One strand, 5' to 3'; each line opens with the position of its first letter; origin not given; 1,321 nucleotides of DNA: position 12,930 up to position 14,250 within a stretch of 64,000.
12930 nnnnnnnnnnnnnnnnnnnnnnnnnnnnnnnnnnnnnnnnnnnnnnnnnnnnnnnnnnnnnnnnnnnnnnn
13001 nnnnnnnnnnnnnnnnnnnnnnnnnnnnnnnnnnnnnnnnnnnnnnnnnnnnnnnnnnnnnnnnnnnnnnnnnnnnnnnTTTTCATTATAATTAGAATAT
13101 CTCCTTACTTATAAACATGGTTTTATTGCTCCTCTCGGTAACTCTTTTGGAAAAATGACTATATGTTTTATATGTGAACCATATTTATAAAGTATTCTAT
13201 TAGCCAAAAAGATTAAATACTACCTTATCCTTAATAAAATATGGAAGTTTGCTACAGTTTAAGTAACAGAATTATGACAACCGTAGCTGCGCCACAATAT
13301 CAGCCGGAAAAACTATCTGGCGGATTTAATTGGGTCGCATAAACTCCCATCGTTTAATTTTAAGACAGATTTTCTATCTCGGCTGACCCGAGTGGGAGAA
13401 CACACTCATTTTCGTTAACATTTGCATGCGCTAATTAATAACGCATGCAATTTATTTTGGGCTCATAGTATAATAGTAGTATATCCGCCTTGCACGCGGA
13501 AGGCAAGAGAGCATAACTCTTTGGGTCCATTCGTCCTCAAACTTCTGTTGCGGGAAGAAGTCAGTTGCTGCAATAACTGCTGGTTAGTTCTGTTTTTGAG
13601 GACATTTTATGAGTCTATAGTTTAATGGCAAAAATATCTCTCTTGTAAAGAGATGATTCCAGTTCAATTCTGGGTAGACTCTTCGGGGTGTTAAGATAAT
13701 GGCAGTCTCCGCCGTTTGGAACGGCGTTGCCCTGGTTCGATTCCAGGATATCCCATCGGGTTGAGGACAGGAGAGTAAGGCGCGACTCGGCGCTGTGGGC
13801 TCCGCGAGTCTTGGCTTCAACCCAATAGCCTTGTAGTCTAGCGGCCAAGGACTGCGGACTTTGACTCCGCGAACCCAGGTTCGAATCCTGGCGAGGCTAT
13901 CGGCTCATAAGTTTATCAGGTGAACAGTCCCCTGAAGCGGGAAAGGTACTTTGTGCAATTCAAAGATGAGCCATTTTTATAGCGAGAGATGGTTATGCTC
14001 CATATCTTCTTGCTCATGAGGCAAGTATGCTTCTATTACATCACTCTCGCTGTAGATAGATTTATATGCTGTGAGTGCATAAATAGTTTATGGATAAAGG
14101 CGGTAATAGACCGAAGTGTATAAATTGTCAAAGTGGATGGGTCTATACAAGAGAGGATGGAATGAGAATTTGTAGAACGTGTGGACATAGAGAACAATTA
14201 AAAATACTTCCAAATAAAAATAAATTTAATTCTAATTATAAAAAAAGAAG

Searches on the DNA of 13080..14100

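Call 64: search_rna_families(source=window, start=13080, end=14100, threshold=evalue, max_evalue=5)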
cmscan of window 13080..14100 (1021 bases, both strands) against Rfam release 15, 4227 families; matches with E-value up to 5: 11.
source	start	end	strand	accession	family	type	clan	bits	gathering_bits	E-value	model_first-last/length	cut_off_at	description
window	13611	13682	+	RF00005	tRNA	Gene; tRNA;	CL00001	63.2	29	3.6e-13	1-71/71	no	tRNA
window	13827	13899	+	RF00005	tRNA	Gene; tRNA;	CL00001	60.9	29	1.6e-12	1-71/71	no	tRNA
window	13685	13755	+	RF00005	tRNA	Gene; tRNA;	CL00001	51.4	29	6.7e-10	1-71/71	no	tRNA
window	13459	13529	+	RF00005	tRNA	Gene; tRNA;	CL00001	50.7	29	1e-09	1-71/71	no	tRNA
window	13981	14050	-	RF00005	tRNA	Gene; tRNA;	CL00001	42.7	29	1.6e-07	1-71/71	no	tRNA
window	13902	13973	+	RF00005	tRNA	Gene; tRNA;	CL00001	41.3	29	3.9e-07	1-71/71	no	tRNA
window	13611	13683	-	RF04354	Plastid-ycf2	Cis-reg;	-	25.5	65.7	0.0095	1-75/75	no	Plastid-ycf2 5UTR RNA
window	13945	14010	+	RF02596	cyano_het_sRNA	Gene; sRNA;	-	16.5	35.7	2.3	1-56/56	no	Cyanobacteria heterocyst sRNA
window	13928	13981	-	RF03050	RAGATH-25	Gene; sRNA;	-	16.1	49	0.48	1-50/50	no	RAGATH-25 RNA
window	13342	13468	+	RF01620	ceN125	Gene; snRNA; snoRNA; HACA-box;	-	14.1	60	4.6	1-136/136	no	Nematode snoRNA ceN125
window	13143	13323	+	RF01894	PCA3_2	Gene; lncRNA;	-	9.9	100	2.5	1-409/409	no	Prostate cancer antigen RNA 3 conserved region 2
